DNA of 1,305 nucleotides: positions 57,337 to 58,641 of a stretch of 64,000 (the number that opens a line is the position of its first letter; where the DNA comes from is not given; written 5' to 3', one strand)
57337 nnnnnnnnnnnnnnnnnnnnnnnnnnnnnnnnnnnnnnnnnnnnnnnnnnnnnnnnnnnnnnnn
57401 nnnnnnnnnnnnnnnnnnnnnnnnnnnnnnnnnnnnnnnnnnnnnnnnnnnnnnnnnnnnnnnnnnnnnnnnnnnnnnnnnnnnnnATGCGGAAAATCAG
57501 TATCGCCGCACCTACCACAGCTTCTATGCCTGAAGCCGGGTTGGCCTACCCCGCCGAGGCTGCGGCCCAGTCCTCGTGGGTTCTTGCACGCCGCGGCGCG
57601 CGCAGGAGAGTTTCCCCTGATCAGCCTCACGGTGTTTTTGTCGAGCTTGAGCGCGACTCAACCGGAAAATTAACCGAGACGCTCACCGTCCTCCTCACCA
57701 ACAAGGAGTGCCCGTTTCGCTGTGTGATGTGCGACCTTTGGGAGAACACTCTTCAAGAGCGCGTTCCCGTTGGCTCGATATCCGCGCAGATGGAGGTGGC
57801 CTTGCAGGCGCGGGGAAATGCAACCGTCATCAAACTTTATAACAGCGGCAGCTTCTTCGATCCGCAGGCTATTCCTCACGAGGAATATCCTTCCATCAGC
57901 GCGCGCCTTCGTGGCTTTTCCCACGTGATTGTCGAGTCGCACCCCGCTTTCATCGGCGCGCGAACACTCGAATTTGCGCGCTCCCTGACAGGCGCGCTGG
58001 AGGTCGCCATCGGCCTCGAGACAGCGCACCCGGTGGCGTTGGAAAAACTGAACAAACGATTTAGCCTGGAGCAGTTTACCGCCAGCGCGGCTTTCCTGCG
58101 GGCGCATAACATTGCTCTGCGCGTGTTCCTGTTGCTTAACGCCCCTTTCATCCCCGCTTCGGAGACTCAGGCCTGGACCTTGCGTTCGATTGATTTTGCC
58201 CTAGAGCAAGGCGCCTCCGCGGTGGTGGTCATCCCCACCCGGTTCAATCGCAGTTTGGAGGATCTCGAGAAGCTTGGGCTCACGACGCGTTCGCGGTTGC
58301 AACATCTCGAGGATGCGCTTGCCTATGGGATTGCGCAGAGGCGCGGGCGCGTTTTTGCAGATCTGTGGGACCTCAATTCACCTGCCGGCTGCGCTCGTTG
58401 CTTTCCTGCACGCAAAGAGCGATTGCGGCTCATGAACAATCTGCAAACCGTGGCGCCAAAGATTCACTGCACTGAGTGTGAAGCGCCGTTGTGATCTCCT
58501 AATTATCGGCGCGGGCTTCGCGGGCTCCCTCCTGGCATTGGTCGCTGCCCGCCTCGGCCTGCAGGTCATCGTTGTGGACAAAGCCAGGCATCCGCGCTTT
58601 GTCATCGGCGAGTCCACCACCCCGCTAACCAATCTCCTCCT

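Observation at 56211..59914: Orphan overlapping three-gene cassette: Cys-less AsnB-like adenylating enzyme, small radical SAM enzyme and halogenase-like flavoprotein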

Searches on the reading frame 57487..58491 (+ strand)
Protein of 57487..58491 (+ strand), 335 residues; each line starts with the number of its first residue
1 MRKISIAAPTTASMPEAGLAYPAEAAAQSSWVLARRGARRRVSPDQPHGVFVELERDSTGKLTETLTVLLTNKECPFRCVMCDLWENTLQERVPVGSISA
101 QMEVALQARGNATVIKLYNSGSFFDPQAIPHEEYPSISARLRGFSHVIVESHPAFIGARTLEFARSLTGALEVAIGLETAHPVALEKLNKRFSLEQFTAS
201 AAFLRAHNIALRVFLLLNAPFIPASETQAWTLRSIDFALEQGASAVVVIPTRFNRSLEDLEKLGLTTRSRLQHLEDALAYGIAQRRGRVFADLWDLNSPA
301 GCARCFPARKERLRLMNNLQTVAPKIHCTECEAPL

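Call 3: search_protein_families(library=pfam, proteins=[window:57487-58491:+], max_evalue=0.01)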
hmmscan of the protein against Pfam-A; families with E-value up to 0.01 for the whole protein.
window:57487-58491:+ (335 aa): 1 family
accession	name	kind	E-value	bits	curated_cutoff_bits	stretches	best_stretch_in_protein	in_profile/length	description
PF04055.27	Radical_SAM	-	0.007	17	29.5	0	75-210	7-142/166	Radical SAM superfamily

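Call 4: search_protein_families(library=ncbifam, proteins=[window:57487-58491:+], max_evalue=0.01)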
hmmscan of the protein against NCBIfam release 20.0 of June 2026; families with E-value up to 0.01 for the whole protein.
window:57487-58491:+ (335 aa): 1 family
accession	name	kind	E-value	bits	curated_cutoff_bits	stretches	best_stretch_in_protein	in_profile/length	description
TIGR01210.1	TIGR01210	equivalog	1.2e-26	93.7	212.15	1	58-253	8-212/313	archaeosine biosynthesis radical SAM protein RaSEA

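Call 19: search_solved_structures(query=window:57526-58491:+, max_evalue=1, show_alignments=2)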
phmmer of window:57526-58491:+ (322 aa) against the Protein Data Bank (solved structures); distinct sequences matched with E-value up to 1: 2.
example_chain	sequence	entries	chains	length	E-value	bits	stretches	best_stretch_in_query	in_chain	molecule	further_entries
6t92_AAA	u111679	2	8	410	0.39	13.3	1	136-214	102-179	Formate dehydrogenase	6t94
6t8y_AAA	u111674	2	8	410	0.73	12.4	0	136-214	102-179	Formate dehydrogenase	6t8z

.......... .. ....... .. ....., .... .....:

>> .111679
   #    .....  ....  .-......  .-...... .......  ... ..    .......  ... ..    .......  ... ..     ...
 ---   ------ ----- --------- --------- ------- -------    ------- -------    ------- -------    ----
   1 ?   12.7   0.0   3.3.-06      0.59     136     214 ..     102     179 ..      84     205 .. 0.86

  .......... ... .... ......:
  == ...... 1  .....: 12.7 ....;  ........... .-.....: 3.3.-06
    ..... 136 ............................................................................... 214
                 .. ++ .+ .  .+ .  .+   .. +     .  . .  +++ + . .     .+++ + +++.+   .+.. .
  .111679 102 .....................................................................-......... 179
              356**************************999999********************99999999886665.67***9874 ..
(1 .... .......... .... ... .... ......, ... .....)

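Call 22: find_homologous_proteins(query=window:57526-58491:+)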
Query window:57526-58491:+ (322 aa): 4664 proteins with E <= 0.001 among 8000 candidates; the best 120 are listed.
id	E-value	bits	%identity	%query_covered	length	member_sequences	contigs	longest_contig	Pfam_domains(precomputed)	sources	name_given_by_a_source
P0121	4.5e-211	718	100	100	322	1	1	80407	-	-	-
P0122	1.4e-103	365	55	99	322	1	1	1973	-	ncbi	-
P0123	3.5e-103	363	54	97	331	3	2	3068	PF04055.28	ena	-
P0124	3.3e-102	360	52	98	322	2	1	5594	PF04055.28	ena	-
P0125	6.5e-102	359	54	98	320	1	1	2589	-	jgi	jgi:archaeosine synthase beta-subunit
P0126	1.2e-101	358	53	96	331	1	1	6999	PF04055.28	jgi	jgi:radical SAM enzyme (TIGR01210 family)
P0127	1.4e-101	358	53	98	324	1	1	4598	PF04055.28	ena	-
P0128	2.1e-101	357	53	98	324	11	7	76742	PF04055.28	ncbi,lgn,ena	-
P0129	1.1e-100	355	53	98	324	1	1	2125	PF04055.28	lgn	-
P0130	1.1e-100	355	54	97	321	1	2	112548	-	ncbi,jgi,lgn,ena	-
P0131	1.4e-100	355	54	97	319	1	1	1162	PF04055.28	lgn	-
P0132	2.5e-100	354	53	96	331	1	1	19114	PF04055.28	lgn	-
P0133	2.6e-100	354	53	98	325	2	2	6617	PF04055.28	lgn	-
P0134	5.0e-100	353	53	97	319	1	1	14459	-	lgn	-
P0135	5.5e-100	353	54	97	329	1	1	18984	-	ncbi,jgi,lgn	ncbi:MAG: archaeosine synthase beta-subunit [Verrucomicrobiota bacterium]|jgi:radical SAM enzyme (TI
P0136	6.3e-100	353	51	98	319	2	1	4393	PF04055.28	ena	-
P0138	1.8e-99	351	53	97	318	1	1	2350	PF04055.28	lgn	-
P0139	1.9e-99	351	52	97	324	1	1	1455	PF04055.28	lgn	-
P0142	1.4e-98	348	53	97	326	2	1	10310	PF04055.28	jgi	-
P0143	1.4e-98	348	53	97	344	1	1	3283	PF04055.28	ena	-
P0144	1.4e-98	348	51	98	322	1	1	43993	PF04055.28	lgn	-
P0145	1.9e-98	348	52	98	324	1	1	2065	PF04055.28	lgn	-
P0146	2.5e-98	347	52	97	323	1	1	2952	PF04055.28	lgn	-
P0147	2.5e-98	347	53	98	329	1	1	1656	-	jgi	jgi:radical SAM enzyme (TIGR01210 family)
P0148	4.0e-98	347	52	98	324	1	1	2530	PF04055.28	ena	-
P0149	4.2e-98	347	52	97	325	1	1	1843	PF04055.28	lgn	-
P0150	5.1e-98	346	54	97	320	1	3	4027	PF04055.28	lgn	-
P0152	5.8e-98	346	52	97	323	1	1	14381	PF04055.28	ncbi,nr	ncbi:MAG: radical SAM protein [Verrucomicrobia bacterium]|nr:radical SAM protein [Verrucomicrobiota 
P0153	8.5e-98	346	51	97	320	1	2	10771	PF04055.28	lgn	-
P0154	9.0e-98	345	53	97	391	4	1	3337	PF04055.28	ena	-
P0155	9.1e-98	345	53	98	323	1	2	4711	PF04055.28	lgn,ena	-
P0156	9.6e-98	345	54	97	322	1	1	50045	PF04055.28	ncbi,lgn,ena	-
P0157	1.1e-97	345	52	97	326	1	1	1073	PF04055.28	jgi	jgi:hypothetical protein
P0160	1.3e-97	345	51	98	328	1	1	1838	-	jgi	jgi:radical SAM enzyme (TIGR01210 family)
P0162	1.7e-97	345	53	97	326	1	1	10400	PF04055.28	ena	-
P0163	1.7e-97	345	53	97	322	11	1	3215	PF04055.28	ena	-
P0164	2.0e-97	344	52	97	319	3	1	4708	PF04055.28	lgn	-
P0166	2.3e-97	344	51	97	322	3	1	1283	PF04055.28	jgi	-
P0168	2.8e-97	344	52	98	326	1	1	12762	PF04055.28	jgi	jgi:radical SAM enzyme (TIGR01210 family)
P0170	3.5e-97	344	52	97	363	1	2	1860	PF04055.28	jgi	jgi:radical SAM enzyme (TIGR01210 family)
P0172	4.0e-97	343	52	98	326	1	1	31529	PF04055.28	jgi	jgi:hypothetical protein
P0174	4.9e-97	343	51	97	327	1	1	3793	-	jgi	jgi:radical SAM enzyme (TIGR01210 family)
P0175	5.1e-97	343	52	97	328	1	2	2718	PF04055.28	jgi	-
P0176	5.2e-97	343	52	97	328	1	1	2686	PF04055.28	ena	-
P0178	5.4e-97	343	53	97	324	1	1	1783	PF04055.28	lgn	-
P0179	5.5e-97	343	52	98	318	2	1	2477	PF04055.28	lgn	-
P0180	5.5e-97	343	52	98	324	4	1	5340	PF04055.28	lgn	-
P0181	6.1e-97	343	53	99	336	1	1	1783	PF04055.28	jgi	jgi:hypothetical protein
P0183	6.6e-97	343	52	97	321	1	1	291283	PF04055.28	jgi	-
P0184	7.2e-97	343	51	98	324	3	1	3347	PF04055.28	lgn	-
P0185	7.8e-97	342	50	97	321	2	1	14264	PF04055.28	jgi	jgi:archaeosine synthase beta-subunit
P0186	8.4e-97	342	51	97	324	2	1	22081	PF04055.28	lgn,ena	-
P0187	1.0e-96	342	51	97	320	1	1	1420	PF04055.28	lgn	-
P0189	1.4e-96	342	50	98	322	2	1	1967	PF04055.28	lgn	-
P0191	1.7e-96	341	50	97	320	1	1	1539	PF04055.28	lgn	-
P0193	2.1e-96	341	51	98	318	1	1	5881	-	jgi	jgi:radical SAM enzyme (TIGR01210 family)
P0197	2.4e-96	341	52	97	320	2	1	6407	PF04055.28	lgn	-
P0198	2.4e-96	341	50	97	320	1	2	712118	PF04055.28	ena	-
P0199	2.6e-96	341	53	98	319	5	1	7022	PF04055.28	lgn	-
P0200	2.7e-96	341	51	98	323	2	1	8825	PF04055.28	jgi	-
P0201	2.8e-96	341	51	97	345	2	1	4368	PF04055.28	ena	-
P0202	2.8e-96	341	51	98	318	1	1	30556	-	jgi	jgi:radical SAM enzyme (TIGR01210 family)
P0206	4.1e-96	340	52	98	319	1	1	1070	PF04055.28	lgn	-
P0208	4.4e-96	340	52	97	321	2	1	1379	PF04055.28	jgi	jgi:archaeosine synthase beta-subunit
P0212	4.8e-96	340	53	98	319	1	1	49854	PF04055.28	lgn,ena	-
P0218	9.6e-96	339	51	98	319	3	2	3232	PF04055.28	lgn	-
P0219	9.6e-96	339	51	97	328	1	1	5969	PF04055.28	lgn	-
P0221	1.1e-95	339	51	97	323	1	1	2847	PF04055.28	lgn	-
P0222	1.1e-95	339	51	97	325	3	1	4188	-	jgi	jgi:radical SAM enzyme (TIGR01210 family)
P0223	1.2e-95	338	50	98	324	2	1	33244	PF04055.28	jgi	-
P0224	1.3e-95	338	53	97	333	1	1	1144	PF04055.28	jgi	-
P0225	1.4e-95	338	53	98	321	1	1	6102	-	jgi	jgi:radical SAM enzyme (TIGR01210 family)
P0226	1.5e-95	338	52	99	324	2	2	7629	-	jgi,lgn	jgi:radical SAM enzyme (TIGR01210 family)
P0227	1.7e-95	338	51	98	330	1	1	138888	PF04055.28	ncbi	-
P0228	1.8e-95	338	50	98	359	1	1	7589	PF04055.28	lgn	-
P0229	1.9e-95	338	51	98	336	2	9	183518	PF04055.28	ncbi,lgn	-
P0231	2.0e-95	338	51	97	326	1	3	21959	-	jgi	jgi:radical SAM enzyme (TIGR01210 family)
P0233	2.3e-95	338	51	98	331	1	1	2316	PF04055.28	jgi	-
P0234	2.7e-95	337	51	98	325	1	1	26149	PF04055.28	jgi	jgi:archaeosine synthase beta-subunit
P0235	2.8e-95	337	52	97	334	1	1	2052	PF04055.28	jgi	jgi:radical SAM enzyme (TIGR01210 family)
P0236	3.1e-95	337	52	97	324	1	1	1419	PF04055.28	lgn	-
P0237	3.7e-95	337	50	97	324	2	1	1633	PF04055.28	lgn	-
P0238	3.7e-95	337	50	97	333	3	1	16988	PF04055.28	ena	-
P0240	4.0e-95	337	51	97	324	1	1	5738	PF04055.28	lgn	-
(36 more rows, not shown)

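Call 31: find_encoding_contigs(protein=P0198, flank=10000, max_places=2)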
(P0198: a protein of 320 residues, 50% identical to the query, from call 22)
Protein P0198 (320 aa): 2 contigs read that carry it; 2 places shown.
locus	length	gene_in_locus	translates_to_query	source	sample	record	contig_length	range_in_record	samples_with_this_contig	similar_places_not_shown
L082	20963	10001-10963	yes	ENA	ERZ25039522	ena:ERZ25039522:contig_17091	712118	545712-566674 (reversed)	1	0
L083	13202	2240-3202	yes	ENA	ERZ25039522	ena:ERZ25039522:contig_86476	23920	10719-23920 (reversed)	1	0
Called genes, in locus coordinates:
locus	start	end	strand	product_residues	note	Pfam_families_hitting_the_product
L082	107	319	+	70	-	-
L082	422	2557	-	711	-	PF02922:CBM_48, PF00128:Alpha-amylase (weak), PF21331:Isoamylase_C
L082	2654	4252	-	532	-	PF00072:Response_reg, PF00989:PAS (faint), PF13188:PAS_8, PF13426:PAS_9, PF00512:HisKA (weak), PF02518:HATPase_c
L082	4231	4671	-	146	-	PF00072:Response_reg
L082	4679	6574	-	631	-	PF05227:CHASE3, PF01590:GAF, PF13185:GAF_2, PF13492:GAF_3, PF00512:HisKA, PF02518:HATPase_c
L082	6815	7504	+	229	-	PF00106:adh_short, PF08659:KR (faint), PF13561:adh_short_C2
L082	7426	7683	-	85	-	PF13524:Glyco_trans_1_2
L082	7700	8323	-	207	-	-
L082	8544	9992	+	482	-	PF00733:Asn_synthase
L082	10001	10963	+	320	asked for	PF04055:Radical_SAM (weak)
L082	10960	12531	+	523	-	PF00890:FAD_binding_2 (faint), PF01266:DAO (faint), PF01494:FAD_binding_3 (faint), PF04820:Trp_halogenase (weak)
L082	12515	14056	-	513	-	PF01839:FG-GAP (faint), PF13517:FG-GAP_3, PF07593:UnbV_ASPIC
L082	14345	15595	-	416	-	PF07593:UnbV_ASPIC, PF03116:NQR2_RnfD_RnfE (weak)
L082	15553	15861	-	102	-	-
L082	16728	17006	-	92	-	-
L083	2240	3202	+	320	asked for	PF04055:Radical_SAM (weak)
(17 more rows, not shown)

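Call 42: find_related_loci(query=A2, collection=metagenome_contigs, flank=6000)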
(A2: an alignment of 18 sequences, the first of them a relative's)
Query A2 (322 aa) in metagenome_contigs; peptide patterns used: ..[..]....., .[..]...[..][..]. (x = any residue, [..] = any of these).
600 stretches matched a pattern (row limit reached: there are more); 574 encode a relative of the query (tblastn E <= 1e-3); the best 80 are kept; 80 distinct loci.
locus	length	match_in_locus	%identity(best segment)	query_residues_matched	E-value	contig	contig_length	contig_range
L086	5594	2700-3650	53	6-321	1e-108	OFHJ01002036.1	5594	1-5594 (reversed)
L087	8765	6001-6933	53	7-318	2e-103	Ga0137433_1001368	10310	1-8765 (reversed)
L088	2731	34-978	53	6-319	1e-106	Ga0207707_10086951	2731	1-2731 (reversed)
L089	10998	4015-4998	48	3-322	1e-102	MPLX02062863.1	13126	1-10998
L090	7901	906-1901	51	8-320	6e-102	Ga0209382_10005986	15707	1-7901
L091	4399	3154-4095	52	7-319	5e-102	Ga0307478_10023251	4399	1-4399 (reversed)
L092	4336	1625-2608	49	3-322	8e-102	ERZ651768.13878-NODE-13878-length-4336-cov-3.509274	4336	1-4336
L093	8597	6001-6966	50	8-321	5e-101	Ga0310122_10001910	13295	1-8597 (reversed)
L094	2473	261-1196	52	8-318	7e-105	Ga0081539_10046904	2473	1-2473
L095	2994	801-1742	52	7-318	1e-102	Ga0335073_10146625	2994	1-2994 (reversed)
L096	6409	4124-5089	49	1-319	6e-100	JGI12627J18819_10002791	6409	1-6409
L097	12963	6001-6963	50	1-318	9e-100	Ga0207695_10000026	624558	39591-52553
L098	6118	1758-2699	51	6-318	9e-100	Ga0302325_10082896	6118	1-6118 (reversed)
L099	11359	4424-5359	49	8-318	1e-99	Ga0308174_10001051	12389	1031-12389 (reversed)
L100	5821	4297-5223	52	16-318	4e-99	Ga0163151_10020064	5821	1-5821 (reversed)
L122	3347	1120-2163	47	2-318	2e-97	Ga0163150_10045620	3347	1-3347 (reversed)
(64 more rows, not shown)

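Call 47: search_protein_families(library=pfam, proteins=[L087:2189-3334:+, L087:3407-4996:+, L087:4956-5936:+, L090:214-684:+, L090:2525-5113:-, L122:4-801:+, L122:837-1163:+], max_evalue=0.001)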
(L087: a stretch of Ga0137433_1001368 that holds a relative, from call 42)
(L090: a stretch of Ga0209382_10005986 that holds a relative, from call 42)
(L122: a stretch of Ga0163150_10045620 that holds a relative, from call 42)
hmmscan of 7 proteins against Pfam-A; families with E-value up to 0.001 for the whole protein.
L087:2189-3334:+ (381 aa): 2 families
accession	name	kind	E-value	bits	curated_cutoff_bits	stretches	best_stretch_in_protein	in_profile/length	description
PF00848.25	Ring_hydroxyl_A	-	2.3e-48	165.3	24.9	1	183-373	3-204/208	Ring hydroxylating alpha subunit (catalytic domain)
PF00355.32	Rieske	-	5.2e-18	65.2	20.3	1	47-135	1-87/88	Rieske [2Fe-2S] domain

L087:3407-4996:+ (529 aa): 9 families
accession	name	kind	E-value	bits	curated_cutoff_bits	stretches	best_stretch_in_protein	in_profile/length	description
PF01593.30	Amino_oxidase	-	1.4e-22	81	19.8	1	16-340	3-295/443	Flavin containing amine oxidoreductase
PF01266.30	DAO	-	1.8e-15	57.8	27.9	2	244-313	149-218/353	FAD dependent oxidoreductase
PF13450.12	NAD_binding_8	-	3.1e-11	43.8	21.9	1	9-57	1-48/68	NAD(P)-binding Rossmann-like domain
PF07992.20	Pyr_redox_2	-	2.2e-07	31.1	26.1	1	5-48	1-46/291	Pyridine nucleotide-disulphide oxidoreductase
PF01946.23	Thi4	-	1.1e-05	25.2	26.2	1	5-42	18-56/235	Thi4 family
PF00890.30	FAD_binding_2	-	2.1e-05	24.4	20.4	0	6-42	1-37/414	FAD binding domain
PF00996.24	GDI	-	0.00015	20.9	23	0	1-52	1-55/436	GDP dissociation inhibitor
PF03486.20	HI0933_like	-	0.00033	20.6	50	0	6-40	2-36/244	HI0933-like protein Rossmann domain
PF12831.13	FAD_oxidored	-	0.00036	20.4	27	0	6-74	1-70/416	FAD dependent oxidoreductase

L087:4956-5936:+ (326 aa): 1 family
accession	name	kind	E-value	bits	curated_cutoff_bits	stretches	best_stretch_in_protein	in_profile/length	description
PF00291.31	PALP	-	2.1e-68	231.2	35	1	27-312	3-295/295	Pyridoxal-phosphate dependent enzyme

L090:214-684:+ (156 aa): 0 families

L090:2525-5113:- (862 aa): 1 family
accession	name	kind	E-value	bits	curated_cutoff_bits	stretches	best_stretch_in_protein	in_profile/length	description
PF01564.23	Spermine_synth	-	6.9e-17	62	22.9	1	528-672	6-149/186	Spermine/spermidine synthase domain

L122:4-801:+ (265 aa): 2 families
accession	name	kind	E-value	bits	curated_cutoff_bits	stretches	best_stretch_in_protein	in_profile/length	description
PF08502.15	LeuA_dimer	-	7.9e-37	126.5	24.9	1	118-252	2-131/131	LeuA allosteric (dimerisation) domain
PF22617.1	HCS_D2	-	5e-29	101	27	1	35-116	1-82/82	Homocitrate synthase post-HMGL domain-like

L122:837-1163:+ (108 aa): 0 families

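Call 50: search_protein_families(library=padloc, proteins=[window:57526-58491:+], max_evalue=0.01)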
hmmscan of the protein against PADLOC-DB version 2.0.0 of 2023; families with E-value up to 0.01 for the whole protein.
window:57526-58491:+ (322 aa): 0 families

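Call 62: predict_structure(alignment_id=A2)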
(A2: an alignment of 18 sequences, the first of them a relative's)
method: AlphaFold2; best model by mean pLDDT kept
length: 322 residues; sequences in the alignment: 18
mean_pLDDT: 92.7   pTM: 0.91
mean pLDDT of the five models: 92.7, 92.4, 91.5, 90.3, 88.8
residues with pLDDT >= 90: 274; 70-90: 36; 50-70: 8; < 50: 4
segments of 3 or more residues with pLDDT < 50: 1-3
pLDDT, mean of each block of 10 residues (from residue 1): 68 91 92 95 94 96 90 92 96 94 91 94 95 97 97 97 97 93 98 98 95 95 98 94 93 90 97 96 73 94 97 86 47
secondary structure, 60 per line:
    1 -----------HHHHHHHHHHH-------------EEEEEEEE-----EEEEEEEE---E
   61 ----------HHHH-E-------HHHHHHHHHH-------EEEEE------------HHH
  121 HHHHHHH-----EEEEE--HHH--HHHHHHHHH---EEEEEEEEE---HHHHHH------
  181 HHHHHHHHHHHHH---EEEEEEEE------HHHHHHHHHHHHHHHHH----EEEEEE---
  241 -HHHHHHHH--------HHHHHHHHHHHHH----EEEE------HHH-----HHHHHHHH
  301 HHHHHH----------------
elements in order: H12-22 E36-43 E49-56 H71-74 H84-93 E101-105 H118-127 E133-137 H145-153 E157-165 H169-174 H181-193 E197-204 H211-227 E232-237 H242-249 H258-270 E275-278 H293-306
